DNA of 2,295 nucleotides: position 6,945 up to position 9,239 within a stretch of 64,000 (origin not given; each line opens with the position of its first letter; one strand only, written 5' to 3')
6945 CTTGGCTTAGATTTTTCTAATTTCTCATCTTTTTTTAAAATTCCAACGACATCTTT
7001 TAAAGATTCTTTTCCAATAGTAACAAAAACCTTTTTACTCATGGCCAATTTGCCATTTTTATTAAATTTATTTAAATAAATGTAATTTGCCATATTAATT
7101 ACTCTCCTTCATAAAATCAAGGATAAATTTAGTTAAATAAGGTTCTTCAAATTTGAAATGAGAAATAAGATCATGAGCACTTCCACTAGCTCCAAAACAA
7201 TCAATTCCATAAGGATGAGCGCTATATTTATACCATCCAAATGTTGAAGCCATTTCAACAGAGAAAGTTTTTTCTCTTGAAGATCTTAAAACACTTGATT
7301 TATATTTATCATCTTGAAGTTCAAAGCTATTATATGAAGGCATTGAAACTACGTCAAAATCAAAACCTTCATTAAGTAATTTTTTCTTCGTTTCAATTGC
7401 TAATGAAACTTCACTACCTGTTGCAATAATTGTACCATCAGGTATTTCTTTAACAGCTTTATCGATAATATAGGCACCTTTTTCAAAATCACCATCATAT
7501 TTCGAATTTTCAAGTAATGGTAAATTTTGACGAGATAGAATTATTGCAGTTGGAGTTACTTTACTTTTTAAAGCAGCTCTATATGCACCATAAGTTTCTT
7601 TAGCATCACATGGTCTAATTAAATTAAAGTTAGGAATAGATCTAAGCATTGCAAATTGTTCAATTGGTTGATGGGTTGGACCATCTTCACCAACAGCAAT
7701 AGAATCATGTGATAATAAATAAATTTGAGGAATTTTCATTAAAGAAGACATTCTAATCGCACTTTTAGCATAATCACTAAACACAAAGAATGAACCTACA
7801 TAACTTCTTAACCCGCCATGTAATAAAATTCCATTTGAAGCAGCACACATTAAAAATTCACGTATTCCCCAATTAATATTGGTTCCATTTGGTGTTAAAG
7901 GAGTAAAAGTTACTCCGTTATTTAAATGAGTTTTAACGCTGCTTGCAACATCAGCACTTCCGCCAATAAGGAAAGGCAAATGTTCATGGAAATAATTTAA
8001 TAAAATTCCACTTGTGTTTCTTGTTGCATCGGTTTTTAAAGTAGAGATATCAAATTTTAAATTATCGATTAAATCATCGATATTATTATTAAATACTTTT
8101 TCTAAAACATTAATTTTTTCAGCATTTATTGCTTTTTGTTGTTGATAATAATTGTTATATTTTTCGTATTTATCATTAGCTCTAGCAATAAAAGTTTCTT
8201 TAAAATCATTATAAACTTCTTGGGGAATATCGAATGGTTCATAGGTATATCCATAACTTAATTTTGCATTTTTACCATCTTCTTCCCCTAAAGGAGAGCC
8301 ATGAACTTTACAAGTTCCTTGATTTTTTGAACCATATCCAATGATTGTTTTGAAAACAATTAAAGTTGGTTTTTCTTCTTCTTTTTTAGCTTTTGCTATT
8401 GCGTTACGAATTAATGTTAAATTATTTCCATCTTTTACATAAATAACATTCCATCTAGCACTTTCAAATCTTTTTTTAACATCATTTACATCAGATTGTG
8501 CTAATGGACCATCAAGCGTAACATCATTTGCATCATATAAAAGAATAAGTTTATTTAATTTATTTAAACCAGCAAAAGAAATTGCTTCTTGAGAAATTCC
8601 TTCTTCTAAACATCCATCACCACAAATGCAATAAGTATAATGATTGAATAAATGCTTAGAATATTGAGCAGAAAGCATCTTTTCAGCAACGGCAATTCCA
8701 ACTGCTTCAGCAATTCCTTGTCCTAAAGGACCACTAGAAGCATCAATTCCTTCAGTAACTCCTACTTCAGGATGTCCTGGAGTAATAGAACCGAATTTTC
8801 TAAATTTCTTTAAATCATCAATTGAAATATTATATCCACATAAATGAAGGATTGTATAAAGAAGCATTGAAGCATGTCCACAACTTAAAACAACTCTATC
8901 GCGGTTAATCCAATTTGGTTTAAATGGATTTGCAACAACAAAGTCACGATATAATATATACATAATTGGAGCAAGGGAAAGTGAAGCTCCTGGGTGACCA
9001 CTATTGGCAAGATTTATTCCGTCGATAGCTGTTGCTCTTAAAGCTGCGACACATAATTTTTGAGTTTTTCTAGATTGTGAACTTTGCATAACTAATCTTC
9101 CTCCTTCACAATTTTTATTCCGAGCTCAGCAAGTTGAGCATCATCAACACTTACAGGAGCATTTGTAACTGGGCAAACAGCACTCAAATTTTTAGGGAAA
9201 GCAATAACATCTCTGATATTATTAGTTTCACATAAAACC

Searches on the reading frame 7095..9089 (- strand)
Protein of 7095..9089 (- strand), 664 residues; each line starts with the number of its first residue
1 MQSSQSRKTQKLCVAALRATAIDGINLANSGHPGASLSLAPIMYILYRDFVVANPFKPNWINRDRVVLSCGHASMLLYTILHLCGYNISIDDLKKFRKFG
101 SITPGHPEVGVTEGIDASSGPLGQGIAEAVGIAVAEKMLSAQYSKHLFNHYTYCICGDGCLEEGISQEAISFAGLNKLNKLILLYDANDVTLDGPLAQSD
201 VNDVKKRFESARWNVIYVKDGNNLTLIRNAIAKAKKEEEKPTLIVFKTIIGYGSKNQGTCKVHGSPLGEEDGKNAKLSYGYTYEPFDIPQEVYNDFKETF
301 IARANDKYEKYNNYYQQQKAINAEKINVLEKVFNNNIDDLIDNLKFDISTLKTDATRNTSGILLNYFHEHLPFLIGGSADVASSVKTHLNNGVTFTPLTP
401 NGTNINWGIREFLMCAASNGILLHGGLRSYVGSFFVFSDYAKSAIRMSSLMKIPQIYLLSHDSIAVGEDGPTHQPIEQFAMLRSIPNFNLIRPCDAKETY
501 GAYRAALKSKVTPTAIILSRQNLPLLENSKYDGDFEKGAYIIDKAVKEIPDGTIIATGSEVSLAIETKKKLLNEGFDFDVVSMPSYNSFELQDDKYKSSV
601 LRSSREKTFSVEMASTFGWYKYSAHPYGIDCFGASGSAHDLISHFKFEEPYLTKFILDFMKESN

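Call 18: find_encoding_contigs(protein=window:7095-9089:-, flank=10000, max_places=1)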
Protein window:7095-9089:- (664 aa): no gene with exactly this product is on record in the collection.

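Call 65: search_protein_families(library=pfam, proteins=[window:7095-9089:-], max_evalue=0.00001)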
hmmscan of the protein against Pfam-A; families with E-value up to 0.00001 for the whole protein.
window:7095-9089:- (664 aa): 4 families
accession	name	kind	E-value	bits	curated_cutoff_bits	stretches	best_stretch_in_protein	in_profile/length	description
PF00456.26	Transketolase_N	-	1.6e-119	399.2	22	1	10-331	2-327/334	Transketolase, thiamine diphosphate binding domain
PF02779.29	Transket_pyr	-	2.1e-46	158.2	27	1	355-524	4-173/174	Transketolase, pyrimidine binding domain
PF22613.1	Transketolase_C_1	-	1.7e-30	106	27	1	538-647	1-112/113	Transketolase-like TK C-terminal domain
PF02780.25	Transketolase_C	-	3.1e-06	27.6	25.9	1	547-593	7-53/124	Transketolase, C-terminal domain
